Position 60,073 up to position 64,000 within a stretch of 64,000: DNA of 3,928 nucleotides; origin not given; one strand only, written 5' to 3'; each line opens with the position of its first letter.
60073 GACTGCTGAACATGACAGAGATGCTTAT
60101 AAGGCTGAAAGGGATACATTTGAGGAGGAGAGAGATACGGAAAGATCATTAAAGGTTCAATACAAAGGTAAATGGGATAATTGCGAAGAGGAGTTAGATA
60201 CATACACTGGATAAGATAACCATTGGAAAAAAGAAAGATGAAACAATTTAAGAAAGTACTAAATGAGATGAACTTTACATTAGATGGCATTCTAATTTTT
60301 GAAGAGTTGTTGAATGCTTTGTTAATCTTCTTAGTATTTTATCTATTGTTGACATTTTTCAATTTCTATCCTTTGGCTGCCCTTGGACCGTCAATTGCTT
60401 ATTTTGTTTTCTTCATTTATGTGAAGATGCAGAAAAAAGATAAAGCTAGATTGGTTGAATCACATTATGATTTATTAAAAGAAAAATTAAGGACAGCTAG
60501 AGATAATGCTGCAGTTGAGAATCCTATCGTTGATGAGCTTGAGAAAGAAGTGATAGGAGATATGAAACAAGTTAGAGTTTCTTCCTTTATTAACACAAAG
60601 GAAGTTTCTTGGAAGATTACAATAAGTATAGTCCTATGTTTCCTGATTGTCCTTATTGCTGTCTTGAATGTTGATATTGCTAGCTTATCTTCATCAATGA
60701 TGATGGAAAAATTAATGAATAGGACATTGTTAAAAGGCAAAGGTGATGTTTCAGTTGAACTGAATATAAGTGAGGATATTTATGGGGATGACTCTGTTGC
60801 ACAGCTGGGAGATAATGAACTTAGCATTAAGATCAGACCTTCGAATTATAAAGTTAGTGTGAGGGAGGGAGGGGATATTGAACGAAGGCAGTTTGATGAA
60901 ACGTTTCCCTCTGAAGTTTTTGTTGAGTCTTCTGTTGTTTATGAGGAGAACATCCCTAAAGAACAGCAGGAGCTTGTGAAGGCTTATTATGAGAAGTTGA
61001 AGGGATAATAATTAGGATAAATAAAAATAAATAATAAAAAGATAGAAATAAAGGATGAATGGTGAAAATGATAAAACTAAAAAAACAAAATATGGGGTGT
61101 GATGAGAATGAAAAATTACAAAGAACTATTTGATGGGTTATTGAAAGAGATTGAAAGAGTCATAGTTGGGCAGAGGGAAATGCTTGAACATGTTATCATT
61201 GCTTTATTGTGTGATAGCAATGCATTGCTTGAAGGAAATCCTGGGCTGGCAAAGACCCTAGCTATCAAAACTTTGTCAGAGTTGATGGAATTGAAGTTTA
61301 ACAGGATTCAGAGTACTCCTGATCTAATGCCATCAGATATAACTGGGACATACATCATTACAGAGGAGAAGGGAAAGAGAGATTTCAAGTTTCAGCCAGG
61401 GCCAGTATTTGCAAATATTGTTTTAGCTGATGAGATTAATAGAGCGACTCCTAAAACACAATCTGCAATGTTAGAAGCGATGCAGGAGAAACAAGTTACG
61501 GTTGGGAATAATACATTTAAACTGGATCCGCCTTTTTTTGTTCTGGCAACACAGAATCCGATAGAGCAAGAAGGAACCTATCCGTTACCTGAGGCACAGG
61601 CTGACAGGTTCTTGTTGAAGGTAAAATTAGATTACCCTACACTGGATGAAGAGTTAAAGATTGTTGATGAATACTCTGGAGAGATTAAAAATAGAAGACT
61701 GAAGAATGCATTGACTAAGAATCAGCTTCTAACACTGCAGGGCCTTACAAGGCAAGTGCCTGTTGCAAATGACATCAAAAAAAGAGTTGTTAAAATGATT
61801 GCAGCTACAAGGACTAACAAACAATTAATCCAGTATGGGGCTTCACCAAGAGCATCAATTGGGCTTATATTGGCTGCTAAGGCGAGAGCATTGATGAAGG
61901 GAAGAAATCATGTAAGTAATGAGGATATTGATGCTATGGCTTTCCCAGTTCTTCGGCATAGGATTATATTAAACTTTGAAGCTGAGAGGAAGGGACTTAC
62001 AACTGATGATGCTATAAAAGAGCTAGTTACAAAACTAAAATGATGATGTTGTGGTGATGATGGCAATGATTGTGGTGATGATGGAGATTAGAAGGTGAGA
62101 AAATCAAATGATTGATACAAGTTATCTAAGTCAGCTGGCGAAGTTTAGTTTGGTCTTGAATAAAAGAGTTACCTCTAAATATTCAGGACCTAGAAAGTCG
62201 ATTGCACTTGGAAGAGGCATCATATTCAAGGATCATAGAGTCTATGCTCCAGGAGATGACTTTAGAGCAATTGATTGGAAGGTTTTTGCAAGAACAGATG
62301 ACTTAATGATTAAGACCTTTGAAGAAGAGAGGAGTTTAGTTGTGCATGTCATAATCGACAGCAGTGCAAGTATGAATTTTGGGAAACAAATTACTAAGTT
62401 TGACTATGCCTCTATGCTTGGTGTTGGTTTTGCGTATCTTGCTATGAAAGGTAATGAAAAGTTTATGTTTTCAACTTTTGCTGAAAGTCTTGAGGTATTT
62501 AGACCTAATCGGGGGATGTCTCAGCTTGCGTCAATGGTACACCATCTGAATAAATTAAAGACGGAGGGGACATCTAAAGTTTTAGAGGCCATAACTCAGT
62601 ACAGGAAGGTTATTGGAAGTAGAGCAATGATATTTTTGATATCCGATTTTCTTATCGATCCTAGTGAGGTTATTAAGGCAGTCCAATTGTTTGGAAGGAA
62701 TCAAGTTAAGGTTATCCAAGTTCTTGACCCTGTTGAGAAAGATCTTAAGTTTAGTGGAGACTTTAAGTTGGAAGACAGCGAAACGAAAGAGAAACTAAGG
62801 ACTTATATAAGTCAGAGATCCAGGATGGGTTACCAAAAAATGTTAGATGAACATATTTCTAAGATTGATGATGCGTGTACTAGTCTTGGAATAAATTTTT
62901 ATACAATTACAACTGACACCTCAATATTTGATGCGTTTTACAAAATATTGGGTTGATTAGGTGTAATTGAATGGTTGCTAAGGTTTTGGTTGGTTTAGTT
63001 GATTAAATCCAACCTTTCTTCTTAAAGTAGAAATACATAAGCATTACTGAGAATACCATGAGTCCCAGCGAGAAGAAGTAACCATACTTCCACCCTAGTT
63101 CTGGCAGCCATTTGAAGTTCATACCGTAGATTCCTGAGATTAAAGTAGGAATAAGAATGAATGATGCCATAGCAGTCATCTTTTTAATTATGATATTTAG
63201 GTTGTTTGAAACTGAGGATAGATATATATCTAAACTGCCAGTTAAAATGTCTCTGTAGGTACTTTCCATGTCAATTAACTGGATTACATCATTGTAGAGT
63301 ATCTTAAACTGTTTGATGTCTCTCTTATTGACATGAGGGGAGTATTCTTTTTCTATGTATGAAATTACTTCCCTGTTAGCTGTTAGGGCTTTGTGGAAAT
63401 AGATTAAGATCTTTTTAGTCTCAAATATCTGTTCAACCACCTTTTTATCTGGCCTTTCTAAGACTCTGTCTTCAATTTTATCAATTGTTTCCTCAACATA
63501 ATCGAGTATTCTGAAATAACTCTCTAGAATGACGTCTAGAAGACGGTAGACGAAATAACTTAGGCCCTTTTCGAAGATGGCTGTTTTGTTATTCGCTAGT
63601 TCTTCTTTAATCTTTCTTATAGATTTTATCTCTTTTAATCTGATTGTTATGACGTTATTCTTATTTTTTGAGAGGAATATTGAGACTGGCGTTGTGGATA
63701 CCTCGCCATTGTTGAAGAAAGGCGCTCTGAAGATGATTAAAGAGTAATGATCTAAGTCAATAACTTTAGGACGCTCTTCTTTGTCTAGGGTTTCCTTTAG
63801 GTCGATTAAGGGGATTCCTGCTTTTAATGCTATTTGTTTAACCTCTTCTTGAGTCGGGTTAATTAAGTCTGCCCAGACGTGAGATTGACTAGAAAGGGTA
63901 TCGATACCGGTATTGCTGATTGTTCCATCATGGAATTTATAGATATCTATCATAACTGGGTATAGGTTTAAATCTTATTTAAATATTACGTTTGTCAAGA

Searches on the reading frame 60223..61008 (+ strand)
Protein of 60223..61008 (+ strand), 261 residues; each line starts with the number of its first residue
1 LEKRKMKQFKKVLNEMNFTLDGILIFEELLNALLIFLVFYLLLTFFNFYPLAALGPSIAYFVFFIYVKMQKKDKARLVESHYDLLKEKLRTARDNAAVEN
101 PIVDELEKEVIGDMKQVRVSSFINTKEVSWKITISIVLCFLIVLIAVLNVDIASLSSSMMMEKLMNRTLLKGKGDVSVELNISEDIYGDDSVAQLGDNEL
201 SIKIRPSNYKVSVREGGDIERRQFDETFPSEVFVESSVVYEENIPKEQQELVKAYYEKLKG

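Call 29: search_protein_families(library=pfam, proteins=[window:60223-61008:+], max_evalue=0.001)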
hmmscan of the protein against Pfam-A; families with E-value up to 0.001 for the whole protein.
window:60223-61008:+ (261 aa): 1 family
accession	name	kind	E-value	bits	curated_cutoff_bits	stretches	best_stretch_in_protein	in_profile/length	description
PF24334.1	DUF7502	-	1.9e-14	54.1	27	1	52-259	76-279/281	Family of unknown function (DUF7502)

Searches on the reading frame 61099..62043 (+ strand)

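Call 29: search_protein_families(library=pfam, proteins=[window:61099-62043:+], max_evalue=0.001)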
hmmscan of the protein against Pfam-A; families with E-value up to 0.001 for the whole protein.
window:61099-62043:+ (314 aa): 6 families
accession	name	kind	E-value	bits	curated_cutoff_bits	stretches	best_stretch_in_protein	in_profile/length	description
PF07726.17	AAA_3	-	3.5e-62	208.6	27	1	42-173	2-131/131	ATPase family associated with various cellular activities (AAA)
PF17863.7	AAA_lid_2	-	1.5e-21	76.3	22.7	1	240-308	5-73/74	AAA lid domain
PF07728.20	AAA_5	-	2.4e-14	54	22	1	42-171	2-139/139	AAA domain (dynein-related subfamily)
PF20030.5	bpMoxR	-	2.7e-12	46.6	27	1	14-189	6-177/205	MoxR domain in the MoxR-vWA-beta-propeller ternary systems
PF00493.29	MCM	-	1.3e-05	24.9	23.3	1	35-156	53-175/224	MCM P-loop domain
PF00004.35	AAA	-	0.00011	23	21.2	1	43-153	2-110/131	ATPase family associated with various cellular activities (AAA)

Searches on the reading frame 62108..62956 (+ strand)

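Call 29: search_protein_families(library=pfam, proteins=[window:62108-62956:+], max_evalue=0.001)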
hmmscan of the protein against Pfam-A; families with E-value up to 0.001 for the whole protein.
window:62108-62956:+ (282 aa): 2 families
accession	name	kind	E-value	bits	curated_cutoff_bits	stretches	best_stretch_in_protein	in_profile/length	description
PF01882.25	DUF58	-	6.5e-42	143.6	23.4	1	42-249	1-213/216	Protein of unknown function DUF58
PF13519.12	VWA_2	-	2.5e-06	28.5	27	1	81-181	3-106/107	von Willebrand factor type A domain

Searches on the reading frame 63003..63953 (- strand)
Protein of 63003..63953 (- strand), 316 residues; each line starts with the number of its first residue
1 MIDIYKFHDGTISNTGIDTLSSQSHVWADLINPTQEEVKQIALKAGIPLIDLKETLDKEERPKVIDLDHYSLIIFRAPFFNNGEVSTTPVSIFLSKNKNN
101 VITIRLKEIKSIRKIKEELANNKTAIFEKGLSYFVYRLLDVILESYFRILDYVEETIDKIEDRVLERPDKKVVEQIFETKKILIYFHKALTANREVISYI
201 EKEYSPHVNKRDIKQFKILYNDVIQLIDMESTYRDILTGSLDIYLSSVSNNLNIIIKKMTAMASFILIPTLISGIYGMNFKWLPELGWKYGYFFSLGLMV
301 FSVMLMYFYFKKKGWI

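Call 29: search_protein_families(library=pfam, proteins=[window:63003-63953:-], max_evalue=0.001)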
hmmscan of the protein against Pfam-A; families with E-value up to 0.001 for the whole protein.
window:63003-63953:- (316 aa): 1 family
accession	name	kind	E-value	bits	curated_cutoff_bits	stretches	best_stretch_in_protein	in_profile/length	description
PF01544.23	CorA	-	1.9e-71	241.2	27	1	23-312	2-292/292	CorA-like Mg2+ transporter protein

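Call 43: find_encoding_contigs(protein=window:63003-63953:-, flank=10000, max_places=3)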
Protein window:63003-63953:- (316 aa): 12 contigs read that carry it; 3 places shown.
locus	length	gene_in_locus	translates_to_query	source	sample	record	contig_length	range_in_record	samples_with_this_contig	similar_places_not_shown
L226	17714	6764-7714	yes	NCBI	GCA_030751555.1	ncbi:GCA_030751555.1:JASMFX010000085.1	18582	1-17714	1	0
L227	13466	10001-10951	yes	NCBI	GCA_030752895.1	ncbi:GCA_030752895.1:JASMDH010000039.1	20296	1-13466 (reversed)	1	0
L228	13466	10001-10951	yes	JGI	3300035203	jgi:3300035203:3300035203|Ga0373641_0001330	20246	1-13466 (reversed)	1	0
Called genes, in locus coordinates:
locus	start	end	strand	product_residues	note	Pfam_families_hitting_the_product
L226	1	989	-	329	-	PF02366:PMT, PF13231:PMT_2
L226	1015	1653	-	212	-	PF22090:Gins51_C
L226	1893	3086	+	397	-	PF04055:Radical_SAM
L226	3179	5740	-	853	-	PF05124:S_layer_C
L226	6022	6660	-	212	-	-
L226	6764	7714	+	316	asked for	PF01544:CorA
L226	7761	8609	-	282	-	PF01882:DUF58, PF13519:VWA_2 (weak)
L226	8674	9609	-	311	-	PF00493:MCM (faint), PF20030:bpMoxR, PF07726:AAA_3, PF07728:AAA_5, PF17863:AAA_lid_2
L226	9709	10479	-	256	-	PF24334:DUF7502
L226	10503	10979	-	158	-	-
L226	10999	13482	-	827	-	PF07090:GATase1_like (faint), PF00092:VWA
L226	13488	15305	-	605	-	PF07584:BatA, PF13519:VWA_2, PF24156:DUF7407, PF24157:DUF7408, PF24155:DUF7406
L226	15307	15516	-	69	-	-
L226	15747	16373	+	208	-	-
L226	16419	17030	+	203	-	PF00926:DHBP_synthase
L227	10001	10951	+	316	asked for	PF01544:CorA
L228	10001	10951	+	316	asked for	PF01544:CorA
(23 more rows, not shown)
